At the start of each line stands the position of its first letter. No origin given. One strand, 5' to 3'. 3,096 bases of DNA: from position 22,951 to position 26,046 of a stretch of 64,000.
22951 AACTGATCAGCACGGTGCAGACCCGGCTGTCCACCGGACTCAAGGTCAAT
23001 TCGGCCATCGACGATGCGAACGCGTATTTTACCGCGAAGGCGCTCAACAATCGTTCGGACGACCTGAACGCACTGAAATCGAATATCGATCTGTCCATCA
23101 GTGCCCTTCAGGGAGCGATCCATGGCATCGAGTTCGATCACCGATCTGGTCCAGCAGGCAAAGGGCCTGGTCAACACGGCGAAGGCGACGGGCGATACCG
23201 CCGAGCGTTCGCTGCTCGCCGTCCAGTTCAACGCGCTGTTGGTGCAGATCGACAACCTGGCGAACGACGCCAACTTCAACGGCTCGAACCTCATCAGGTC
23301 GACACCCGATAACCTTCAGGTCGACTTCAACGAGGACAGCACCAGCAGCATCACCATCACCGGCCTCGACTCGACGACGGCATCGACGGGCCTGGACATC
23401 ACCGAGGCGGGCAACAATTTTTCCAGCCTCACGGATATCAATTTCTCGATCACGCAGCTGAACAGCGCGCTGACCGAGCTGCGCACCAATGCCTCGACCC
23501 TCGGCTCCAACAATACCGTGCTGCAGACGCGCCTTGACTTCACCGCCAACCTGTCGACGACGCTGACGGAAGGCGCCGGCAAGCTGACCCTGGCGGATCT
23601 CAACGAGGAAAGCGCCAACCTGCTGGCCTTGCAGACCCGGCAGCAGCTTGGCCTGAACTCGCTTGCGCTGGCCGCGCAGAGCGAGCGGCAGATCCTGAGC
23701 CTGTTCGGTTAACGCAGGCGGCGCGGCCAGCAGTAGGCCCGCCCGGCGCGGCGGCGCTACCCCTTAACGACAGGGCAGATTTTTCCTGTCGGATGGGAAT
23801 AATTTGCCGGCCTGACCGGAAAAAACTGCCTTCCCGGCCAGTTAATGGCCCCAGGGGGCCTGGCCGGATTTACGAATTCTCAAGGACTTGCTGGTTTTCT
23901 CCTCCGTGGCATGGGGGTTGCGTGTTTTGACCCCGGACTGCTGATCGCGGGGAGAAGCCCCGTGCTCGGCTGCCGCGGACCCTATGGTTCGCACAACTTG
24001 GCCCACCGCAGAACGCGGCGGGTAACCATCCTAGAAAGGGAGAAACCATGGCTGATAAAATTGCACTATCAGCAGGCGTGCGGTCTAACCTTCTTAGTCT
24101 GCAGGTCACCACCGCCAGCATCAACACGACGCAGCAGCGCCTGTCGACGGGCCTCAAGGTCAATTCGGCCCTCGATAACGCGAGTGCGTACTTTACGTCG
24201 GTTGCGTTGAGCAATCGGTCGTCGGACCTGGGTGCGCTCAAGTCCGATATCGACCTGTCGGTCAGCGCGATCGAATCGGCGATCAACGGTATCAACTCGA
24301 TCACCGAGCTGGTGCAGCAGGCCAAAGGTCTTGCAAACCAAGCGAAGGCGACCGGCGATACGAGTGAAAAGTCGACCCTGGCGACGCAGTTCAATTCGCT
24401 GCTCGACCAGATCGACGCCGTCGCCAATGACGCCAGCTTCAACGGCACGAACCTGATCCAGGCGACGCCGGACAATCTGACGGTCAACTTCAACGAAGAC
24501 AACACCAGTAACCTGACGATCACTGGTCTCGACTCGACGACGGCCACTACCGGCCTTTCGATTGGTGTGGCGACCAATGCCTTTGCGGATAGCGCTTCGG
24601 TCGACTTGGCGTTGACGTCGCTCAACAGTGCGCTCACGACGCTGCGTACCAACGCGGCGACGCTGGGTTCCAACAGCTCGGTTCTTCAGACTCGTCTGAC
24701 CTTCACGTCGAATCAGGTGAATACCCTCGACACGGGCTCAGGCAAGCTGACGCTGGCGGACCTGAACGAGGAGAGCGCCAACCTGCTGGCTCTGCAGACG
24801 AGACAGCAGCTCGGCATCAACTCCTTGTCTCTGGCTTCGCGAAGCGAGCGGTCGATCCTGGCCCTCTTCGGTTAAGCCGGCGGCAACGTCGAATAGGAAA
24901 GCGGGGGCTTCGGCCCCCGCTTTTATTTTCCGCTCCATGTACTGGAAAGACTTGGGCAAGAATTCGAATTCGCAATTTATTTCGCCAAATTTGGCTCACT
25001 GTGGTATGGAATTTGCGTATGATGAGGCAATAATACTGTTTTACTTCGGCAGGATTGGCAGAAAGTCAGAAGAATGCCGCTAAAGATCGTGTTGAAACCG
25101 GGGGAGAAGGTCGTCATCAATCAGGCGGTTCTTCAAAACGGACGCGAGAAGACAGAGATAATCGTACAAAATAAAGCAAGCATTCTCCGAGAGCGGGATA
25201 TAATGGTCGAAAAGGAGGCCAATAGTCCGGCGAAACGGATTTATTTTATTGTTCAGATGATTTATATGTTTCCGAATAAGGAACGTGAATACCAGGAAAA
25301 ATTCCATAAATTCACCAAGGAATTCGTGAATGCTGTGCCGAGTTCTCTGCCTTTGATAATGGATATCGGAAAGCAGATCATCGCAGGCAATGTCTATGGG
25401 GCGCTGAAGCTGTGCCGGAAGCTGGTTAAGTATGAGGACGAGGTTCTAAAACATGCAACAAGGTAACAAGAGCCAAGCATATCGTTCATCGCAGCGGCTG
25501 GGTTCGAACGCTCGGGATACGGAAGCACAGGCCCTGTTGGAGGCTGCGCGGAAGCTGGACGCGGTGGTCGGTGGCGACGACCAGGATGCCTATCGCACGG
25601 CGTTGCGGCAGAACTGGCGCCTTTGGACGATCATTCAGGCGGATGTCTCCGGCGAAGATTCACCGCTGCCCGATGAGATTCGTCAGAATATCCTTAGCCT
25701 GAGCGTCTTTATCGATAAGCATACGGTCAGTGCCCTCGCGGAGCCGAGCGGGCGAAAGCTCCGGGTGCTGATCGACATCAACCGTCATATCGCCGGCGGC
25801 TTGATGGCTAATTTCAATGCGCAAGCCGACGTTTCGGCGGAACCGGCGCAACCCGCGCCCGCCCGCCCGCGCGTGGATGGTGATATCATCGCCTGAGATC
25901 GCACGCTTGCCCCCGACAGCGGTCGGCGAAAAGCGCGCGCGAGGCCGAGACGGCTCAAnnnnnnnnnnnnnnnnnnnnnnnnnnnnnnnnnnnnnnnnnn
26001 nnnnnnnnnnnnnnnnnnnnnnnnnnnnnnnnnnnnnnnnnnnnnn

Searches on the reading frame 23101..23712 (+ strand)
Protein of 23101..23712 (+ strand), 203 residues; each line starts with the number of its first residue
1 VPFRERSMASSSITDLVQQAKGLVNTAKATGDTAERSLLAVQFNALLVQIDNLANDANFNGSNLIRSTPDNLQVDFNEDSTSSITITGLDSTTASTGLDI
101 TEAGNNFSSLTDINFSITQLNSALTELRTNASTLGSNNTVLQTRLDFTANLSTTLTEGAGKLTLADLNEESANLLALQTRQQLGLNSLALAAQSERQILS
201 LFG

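Call 10: search_protein_families(library=pfam, proteins=[window:23101-23712:+], max_evalue=0.001)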
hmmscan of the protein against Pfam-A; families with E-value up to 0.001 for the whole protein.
window:23101-23712:+ (203 aa): 2 families
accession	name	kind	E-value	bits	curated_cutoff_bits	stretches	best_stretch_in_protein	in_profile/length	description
PF00700.27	Flagellin_C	-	1.1e-07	32.5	23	1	118-202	2-86/86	Bacterial flagellin C-terminal helical region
PF00669.25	Flagellin_N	-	5.1e-05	23.8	26.6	1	9-65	77-134/139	Bacterial flagellin N-terminal helical region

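Call 11: search_protein_families(library=ncbifam, proteins=[window:23101-23712:+], max_evalue=0.001)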
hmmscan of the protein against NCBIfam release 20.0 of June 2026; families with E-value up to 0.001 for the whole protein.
window:23101-23712:+ (203 aa): 6 families
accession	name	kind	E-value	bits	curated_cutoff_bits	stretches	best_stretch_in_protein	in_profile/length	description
NF009330.0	PRK12688.1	subfamily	3.7e-32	111.6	614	1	33-201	584-750/752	flagellin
NF011295.0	PRK14708.1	subfamily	2e-31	109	1384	1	34-201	721-886/888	flagellin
NF009329.0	PRK12687.1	subfamily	5.5e-16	58.9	311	1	85-202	195-312/313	flagellin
NF009444.0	PRK12802.1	equivalog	7.6e-14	51.9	332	1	10-202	82-281/282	flagellin domain-containing protein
NF009449.0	PRK12807.1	subfamily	1.6e-06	28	347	1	13-196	83-280/287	flagellin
NF038071.1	lat_flg_LafA_2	exception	1.3e-05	24.7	365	1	11-201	83-282/284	lateral flagellin LafA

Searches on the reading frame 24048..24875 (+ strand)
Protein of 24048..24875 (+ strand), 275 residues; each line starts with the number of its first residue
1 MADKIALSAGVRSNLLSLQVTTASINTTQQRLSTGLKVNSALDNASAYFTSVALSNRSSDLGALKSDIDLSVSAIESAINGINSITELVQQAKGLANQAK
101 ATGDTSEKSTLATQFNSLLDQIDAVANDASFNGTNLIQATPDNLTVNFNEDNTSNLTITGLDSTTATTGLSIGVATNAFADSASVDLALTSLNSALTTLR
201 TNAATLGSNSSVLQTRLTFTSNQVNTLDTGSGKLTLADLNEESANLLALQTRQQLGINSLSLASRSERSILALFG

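Call 10: search_protein_families(library=pfam, proteins=[window:24048-24875:+], max_evalue=0.001)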
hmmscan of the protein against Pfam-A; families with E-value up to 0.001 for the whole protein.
window:24048-24875:+ (275 aa): 2 families
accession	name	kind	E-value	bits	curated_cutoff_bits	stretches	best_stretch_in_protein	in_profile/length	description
PF00669.25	Flagellin_N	-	1.4e-20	74.2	26.6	1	16-139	12-136/139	Bacterial flagellin N-terminal helical region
PF00700.27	Flagellin_C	-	1.9e-08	34.9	23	1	191-274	3-86/86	Bacterial flagellin C-terminal helical region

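Call 11: search_protein_families(library=ncbifam, proteins=[window:24048-24875:+], max_evalue=0.001)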
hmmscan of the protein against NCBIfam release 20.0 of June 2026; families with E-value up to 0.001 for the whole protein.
window:24048-24875:+ (275 aa): 23 families
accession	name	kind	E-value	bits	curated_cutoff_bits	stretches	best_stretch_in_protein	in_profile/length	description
NF009330.0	PRK12688.1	subfamily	4.7e-61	207.1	614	2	107-273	586-750/752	flagellin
NF011295.0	PRK14708.1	subfamily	1.8e-56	191.8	1384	2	108-273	723-886/888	flagellin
NF009329.0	PRK12687.1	subfamily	4.3e-22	78.9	311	2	157-274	195-312/313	flagellin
NF009444.0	PRK12802.1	equivalog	1.5e-18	67.4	332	1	18-273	18-280/282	flagellin domain-containing protein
NF038071.1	lat_flg_LafA_2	exception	1.2e-15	57.6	365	1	18-264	18-273/284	lateral flagellin LafA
NF009449.0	PRK12807.1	subfamily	1.6e-15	57.5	347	1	23-266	21-278/287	flagellin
NF005187.0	PRK06663.1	equivalog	2.9e-09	36.2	337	1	17-137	16-137/419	flagellar hook-associated protein 3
TIGR02550.1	flagell_flgL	equivalog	3.7e-09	36.4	127.2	1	17-133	14-131/387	flagellar hook-associated protein FlgL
NF006470.0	PRK08869.1-5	equivalog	6.4e-09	35.5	423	1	24-146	23-146/388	flagellin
NF006468.0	PRK08869.1-3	subfamily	7.9e-09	35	436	1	18-141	18-142/378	polar flagellin E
NF006467.0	PRK08869.1-2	subfamily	1.9e-08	33.9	443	1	18-138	18-139/400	flagellin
NF009450.0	PRK12808.1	equivalog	9.5e-08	32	476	1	23-158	21-158/476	flagellin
NF006264.0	PRK08411.1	subfamily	1.4e-07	30.7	729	1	19-160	19-159/572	flagellin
NF006466.0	PRK08869.1-1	subfamily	2.6e-07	30.5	426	1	19-156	19-157/377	flagellin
NF006469.0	PRK08869.1-4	equivalog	3.4e-07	30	627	1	18-138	18-139/377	flagellin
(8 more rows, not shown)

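Call 73: search_protein_families(library=pfam, proteins=[P0122, L010:767-2524:+, L010:3946-4776:+], max_evalue=0.01)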
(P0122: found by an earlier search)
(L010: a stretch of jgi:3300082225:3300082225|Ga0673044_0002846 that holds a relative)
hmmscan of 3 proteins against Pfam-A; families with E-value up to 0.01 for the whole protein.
P0122 (726 aa): 29 families (the best 25 are shown)
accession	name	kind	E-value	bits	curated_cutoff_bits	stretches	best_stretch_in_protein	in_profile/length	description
PF13431.12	TPR_17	-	5.1e-37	123.5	24.4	4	129-160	2-33/34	Tetratricopeptide repeat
PF00515.34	TPR_1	-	7.1e-37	124.2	27.8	4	178-206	5-33/34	Tetratricopeptide repeat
PF07719.23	TPR_2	-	2.1e-35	118.3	27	4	242-271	1-30/34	Tetratricopeptide repeat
PF13414.12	TPR_11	-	1.5e-32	111.5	26.8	4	182-222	2-42/42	TPR repeat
PF13432.12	TPR_16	-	6.3e-32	110.1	32.7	6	149-207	6-64/65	Tetratricopeptide repeat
PF13181.12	TPR_8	-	3.6e-30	101.9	25.7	2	244-271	3-30/34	Tetratricopeptide repeat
PF13424.12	TPR_12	-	5.2e-30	103.9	30.1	6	140-205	3-76/77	Tetratricopeptide repeat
PF13176.12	TPR_7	-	8.5e-29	97.6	27.9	3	246-272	3-29/36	Tetratricopeptide repeat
PF13428.12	TPR_14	-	1.6e-26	90.5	23.5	4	73-115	2-44/44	Tetratricopeptide repeat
PF14559.12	TPR_19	-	1.8e-26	92.7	25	4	83-127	2-46/68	Tetratricopeptide repeat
PF13844.12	Glyco_transf_41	-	4.1e-20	72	25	2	529-700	356-525/543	Glycosyl transferase family 41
PF24575.1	TPR_Slam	-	1.8e-17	64.1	35.2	2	78-126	53-101/104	Surface lipoprotein assembly modifier, N-terminal TPR repeats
PF13374.12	TPR_10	-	2.1e-17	63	27.5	3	247-271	7-31/42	Tetratricopeptide repeat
PF23914.1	TPR_CcmH_CycH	-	2.1e-13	50.9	42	1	77-173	55-154/158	Cytochrome c-type biogenesis protein H TPR domain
PF13174.12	TPR_6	-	1.6e-12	47.6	26.3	0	247-269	5-27/33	Tetratricopeptide repeat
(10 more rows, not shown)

L010:767-2524:+ (585 aa): 21 families
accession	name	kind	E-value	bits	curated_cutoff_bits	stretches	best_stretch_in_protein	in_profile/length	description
PF07719.23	TPR_2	-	4.2e-38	126.7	27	5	107-140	1-34/34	Tetratricopeptide repeat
PF00515.34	TPR_1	-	3.4e-35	118.9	27.8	4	107-140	1-34/34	Tetratricopeptide repeat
PF13432.12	TPR_16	-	3.9e-33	113.9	32.7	7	78-139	2-63/65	Tetratricopeptide repeat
PF13414.12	TPR_11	-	8.6e-33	112.2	26.8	5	86-121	7-42/42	TPR repeat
PF13181.12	TPR_8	-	5e-25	85.9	25.7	1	108-140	2-34/34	Tetratricopeptide repeat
PF14559.12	TPR_19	-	7.8e-25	87.4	25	4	87-143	5-61/68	Tetratricopeptide repeat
PF13431.12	TPR_17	-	1.2e-23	81.8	24.4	2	97-128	3-34/34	Tetratricopeptide repeat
PF13424.12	TPR_12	-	2e-22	79.6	30.1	5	75-133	5-71/77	Tetratricopeptide repeat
PF13428.12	TPR_14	-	2.1e-22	77.7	23.5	3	107-148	1-42/44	Tetratricopeptide repeat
PF23914.1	TPR_CcmH_CycH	-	5.8e-20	72.2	42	3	32-90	43-101/158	Cytochrome c-type biogenesis protein H TPR domain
PF13371.12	TPR_9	-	4.9e-13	49.3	35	3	226-279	12-65/73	Tetratricopeptide repeat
PF13176.12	TPR_7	-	1.9e-12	46.6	27.9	0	77-105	3-33/36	Tetratricopeptide repeat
PF13374.12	TPR_10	-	5.3e-11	42.6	27.5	0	141-168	2-29/42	Tetratricopeptide repeat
PF13174.12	TPR_6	-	1.5e-10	41.4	26.3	0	78-101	5-28/33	Tetratricopeptide repeat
PF12895.13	ANAPC3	-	6.8e-07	29.9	27.2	1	79-132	29-81/82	Anaphase-promoting complex, cyclosome, subunit 3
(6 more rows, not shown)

L010:3946-4776:+ (276 aa): 2 families
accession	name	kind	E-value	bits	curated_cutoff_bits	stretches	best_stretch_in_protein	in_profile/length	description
PF00669.25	Flagellin_N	-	6.3e-19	68.8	26.6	1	14-138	9-134/139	Bacterial flagellin N-terminal helical region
PF00700.27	Flagellin_C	-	2.1e-07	31.6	23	1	191-275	2-86/86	Bacterial flagellin C-terminal helical region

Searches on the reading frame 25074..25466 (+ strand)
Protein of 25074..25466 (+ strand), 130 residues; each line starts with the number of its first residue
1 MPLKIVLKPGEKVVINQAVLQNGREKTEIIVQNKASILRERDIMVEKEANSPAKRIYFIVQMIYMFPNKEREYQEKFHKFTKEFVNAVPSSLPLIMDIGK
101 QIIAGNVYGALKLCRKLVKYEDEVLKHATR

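Call 73: search_protein_families(library=pfam, proteins=[window:25074-25466:+], max_evalue=0.01)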
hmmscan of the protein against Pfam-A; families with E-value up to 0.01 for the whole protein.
window:25074-25466:+ (130 aa): 1 family
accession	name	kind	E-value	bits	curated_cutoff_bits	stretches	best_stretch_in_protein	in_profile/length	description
PF07378.16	FlbT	-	1.9e-42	144.7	27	1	3-125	1-125/125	Flagellar protein FlbT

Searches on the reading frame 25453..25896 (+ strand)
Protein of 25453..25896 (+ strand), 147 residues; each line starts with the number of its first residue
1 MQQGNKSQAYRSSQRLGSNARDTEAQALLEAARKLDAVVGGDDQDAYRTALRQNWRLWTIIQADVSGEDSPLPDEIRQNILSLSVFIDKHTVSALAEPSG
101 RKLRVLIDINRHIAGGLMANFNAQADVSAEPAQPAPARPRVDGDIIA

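Call 73: search_protein_families(library=pfam, proteins=[window:25453-25896:+], max_evalue=0.01)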
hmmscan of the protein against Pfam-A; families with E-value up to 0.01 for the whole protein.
window:25453-25896:+ (147 aa): 1 family
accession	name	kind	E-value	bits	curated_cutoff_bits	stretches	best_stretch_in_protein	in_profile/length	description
PF07309.16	FlaF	-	5.2e-30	104.2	23.6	1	7-117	2-113/113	Flagellar protein FlaF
